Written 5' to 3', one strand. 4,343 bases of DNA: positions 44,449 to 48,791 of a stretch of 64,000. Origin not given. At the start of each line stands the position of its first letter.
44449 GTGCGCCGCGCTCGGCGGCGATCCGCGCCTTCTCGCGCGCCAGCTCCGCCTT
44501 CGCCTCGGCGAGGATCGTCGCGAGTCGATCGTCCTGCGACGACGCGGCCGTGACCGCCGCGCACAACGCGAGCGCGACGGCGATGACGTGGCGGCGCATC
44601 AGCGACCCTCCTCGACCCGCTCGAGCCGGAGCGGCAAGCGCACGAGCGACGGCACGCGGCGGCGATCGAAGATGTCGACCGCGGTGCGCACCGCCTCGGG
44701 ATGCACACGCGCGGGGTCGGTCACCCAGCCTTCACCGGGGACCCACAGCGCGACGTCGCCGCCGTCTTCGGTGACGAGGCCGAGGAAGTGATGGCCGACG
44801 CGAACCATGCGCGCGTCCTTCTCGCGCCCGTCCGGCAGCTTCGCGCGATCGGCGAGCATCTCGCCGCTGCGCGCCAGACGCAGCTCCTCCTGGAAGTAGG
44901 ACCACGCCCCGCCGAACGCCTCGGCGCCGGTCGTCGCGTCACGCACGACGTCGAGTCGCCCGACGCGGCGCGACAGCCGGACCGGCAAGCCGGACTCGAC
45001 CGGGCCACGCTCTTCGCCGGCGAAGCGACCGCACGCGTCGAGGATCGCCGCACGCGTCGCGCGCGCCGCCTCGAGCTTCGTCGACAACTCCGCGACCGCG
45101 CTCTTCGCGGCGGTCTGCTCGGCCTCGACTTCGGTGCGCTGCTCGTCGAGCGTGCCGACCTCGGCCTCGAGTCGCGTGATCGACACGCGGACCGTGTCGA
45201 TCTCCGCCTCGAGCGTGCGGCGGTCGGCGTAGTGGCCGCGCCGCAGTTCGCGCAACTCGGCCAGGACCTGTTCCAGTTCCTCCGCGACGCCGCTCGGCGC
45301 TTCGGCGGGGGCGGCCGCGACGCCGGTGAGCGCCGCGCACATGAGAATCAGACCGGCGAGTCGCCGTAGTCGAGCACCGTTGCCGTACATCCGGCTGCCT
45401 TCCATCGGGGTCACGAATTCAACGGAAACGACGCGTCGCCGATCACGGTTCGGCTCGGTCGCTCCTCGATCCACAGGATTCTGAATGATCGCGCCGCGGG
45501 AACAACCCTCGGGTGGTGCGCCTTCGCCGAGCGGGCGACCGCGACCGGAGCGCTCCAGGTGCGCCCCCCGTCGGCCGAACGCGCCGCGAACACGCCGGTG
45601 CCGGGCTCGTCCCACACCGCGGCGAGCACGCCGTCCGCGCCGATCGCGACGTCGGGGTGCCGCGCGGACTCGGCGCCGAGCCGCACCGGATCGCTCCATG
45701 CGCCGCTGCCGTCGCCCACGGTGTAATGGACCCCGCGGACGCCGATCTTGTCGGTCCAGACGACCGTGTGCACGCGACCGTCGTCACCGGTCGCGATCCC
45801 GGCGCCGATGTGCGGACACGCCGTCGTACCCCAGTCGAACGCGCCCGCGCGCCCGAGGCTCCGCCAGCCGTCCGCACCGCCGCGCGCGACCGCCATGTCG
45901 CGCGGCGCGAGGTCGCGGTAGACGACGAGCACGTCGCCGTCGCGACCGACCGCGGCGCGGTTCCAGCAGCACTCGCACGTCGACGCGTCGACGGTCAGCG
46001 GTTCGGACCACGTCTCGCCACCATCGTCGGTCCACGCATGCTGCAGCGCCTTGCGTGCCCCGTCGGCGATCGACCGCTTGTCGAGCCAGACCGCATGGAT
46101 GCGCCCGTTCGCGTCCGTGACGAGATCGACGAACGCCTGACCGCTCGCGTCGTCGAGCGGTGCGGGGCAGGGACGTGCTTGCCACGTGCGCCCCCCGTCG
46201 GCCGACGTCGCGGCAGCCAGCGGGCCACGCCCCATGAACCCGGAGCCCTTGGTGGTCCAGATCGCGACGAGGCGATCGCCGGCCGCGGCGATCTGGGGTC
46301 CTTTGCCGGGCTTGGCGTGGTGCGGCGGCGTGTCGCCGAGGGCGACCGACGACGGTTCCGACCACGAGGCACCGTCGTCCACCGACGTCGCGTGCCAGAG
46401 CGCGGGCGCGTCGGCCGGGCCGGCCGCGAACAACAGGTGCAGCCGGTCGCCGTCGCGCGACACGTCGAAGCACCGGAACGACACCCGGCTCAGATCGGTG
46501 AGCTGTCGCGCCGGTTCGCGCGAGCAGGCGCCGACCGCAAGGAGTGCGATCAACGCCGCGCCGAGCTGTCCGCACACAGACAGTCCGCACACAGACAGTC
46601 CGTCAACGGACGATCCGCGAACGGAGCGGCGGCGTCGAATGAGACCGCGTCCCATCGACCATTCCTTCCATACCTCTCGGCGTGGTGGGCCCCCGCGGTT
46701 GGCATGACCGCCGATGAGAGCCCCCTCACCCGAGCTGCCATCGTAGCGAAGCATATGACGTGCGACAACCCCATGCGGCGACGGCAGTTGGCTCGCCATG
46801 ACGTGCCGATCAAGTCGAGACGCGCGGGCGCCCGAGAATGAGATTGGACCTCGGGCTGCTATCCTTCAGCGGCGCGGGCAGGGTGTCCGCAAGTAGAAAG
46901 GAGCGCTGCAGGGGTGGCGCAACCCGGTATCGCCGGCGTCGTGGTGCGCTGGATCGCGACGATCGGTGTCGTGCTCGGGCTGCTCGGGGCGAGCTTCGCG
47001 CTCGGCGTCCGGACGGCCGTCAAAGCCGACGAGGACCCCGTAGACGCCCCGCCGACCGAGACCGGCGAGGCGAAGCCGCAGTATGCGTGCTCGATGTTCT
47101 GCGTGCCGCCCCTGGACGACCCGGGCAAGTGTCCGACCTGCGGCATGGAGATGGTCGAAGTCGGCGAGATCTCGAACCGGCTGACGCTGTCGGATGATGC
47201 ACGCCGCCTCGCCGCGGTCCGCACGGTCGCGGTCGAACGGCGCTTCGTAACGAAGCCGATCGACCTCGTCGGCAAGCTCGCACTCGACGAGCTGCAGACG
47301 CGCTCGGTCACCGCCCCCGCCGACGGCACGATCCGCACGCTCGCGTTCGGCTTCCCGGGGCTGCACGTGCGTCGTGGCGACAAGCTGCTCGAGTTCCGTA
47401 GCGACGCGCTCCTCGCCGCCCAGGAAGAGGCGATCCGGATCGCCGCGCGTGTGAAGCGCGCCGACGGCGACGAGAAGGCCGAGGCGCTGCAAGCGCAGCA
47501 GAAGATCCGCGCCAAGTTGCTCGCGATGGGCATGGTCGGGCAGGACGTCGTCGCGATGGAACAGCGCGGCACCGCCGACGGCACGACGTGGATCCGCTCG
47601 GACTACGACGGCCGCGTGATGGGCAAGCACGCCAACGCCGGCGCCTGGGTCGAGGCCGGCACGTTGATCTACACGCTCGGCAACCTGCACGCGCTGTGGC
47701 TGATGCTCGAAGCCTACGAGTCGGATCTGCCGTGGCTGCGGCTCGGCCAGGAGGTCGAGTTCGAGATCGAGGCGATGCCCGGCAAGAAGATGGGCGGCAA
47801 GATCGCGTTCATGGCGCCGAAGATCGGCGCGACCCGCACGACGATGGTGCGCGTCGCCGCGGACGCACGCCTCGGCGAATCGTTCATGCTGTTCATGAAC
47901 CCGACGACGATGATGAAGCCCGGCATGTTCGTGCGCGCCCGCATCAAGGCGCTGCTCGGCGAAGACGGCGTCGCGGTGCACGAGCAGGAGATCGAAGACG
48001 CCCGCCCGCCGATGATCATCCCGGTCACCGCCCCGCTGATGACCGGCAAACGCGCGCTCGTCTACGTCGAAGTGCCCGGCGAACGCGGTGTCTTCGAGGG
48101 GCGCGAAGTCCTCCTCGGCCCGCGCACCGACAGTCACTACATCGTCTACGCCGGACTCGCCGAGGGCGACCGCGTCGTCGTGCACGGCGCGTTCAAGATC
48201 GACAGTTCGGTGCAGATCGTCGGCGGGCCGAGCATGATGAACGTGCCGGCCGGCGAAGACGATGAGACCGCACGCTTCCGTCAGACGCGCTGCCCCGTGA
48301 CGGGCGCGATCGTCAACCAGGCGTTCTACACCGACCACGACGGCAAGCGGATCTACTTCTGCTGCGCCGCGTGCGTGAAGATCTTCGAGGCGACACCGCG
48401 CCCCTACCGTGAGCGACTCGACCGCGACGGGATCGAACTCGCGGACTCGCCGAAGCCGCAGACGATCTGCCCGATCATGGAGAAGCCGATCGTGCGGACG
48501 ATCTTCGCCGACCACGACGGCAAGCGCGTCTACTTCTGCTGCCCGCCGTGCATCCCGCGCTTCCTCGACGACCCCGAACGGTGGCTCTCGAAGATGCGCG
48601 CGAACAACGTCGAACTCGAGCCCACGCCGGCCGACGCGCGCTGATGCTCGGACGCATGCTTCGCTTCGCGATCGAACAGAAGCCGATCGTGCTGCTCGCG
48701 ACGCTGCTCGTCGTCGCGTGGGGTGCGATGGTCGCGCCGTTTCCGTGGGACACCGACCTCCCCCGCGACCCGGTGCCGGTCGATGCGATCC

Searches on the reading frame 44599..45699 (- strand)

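Call 46: search_protein_families(library=pfam, max_evalue=0.001, proteins=[window:44599-45699:-])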
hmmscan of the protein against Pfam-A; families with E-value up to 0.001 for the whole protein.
window:44599-45699:- (366 aa): 1 family
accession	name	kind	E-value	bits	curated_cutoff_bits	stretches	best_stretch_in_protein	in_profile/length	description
PF11932.13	DUF3450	-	2.3e-16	60.3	32.6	1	121-357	6-240/241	Protein of unknown function (DUF3450)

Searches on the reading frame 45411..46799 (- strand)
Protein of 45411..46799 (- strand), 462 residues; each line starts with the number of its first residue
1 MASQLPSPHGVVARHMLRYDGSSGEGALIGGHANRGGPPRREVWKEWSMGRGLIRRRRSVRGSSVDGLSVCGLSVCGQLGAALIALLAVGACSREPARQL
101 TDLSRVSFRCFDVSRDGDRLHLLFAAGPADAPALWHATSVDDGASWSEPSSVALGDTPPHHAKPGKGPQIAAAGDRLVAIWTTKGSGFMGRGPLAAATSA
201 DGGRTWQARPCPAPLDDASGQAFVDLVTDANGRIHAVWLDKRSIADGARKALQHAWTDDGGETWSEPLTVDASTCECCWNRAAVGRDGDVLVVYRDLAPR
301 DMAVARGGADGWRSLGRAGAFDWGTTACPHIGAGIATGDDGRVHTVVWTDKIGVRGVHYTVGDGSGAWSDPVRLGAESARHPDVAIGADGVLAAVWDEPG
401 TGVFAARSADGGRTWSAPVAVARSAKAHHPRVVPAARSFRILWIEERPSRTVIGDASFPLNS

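Call 46: search_protein_families(library=pfam, max_evalue=0.001, proteins=[window:45411-46799:-])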
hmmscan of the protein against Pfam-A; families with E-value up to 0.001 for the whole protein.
window:45411-46799:- (462 aa): 2 families
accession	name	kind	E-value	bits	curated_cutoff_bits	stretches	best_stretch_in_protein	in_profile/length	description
PF13088.12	BNR_2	-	2.2e-13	50.6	31.4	1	117-270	61-204/277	BNR repeat-like domain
PF02012.26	BNR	-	5.8e-08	32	27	0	256-265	2-11/12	BNR/Asp-box repeat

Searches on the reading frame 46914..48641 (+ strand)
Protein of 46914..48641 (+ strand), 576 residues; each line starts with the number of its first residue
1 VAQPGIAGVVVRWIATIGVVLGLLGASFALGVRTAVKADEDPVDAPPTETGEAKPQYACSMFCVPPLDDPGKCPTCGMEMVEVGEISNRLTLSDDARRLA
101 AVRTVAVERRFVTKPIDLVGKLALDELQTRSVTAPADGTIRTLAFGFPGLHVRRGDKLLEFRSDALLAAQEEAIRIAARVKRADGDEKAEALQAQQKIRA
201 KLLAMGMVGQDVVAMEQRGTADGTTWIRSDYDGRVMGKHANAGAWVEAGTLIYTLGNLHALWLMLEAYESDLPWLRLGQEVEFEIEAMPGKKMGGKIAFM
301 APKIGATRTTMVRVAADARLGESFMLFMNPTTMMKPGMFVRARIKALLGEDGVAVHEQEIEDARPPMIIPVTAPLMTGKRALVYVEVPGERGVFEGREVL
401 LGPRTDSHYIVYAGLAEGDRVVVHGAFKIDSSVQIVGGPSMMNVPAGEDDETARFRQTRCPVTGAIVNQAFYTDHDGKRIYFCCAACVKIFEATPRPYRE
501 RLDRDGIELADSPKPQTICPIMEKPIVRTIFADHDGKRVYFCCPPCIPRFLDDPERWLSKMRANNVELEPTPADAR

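Call 46: search_protein_families(library=pfam, max_evalue=0.001, proteins=[window:46914-48641:+])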
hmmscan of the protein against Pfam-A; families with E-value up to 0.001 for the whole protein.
window:46914-48641:+ (576 aa): 5 families
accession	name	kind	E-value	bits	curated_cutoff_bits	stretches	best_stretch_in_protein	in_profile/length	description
PF16576.10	HlyD_D23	-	7e-40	137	30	1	113-340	3-214/214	Barrel-sandwich domain of CusB or HlyD membrane-fusion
PF13437.12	HlyD_3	-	9.4e-15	55.7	22.2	1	227-319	2-96/106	HlyD family secretion protein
PF04945.19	YHS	-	1.1e-12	48.1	30.3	2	461-498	4-43/47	YHS domain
PF11494.13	Ta0938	-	1.2e-06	29.3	27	0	460-498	4-41/92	Ta0938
PF24273.1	TRASH_HVO_1752_C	-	8.3e-05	23.1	27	0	534-555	20-41/47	HVO_1752, C-terminal TRASH domain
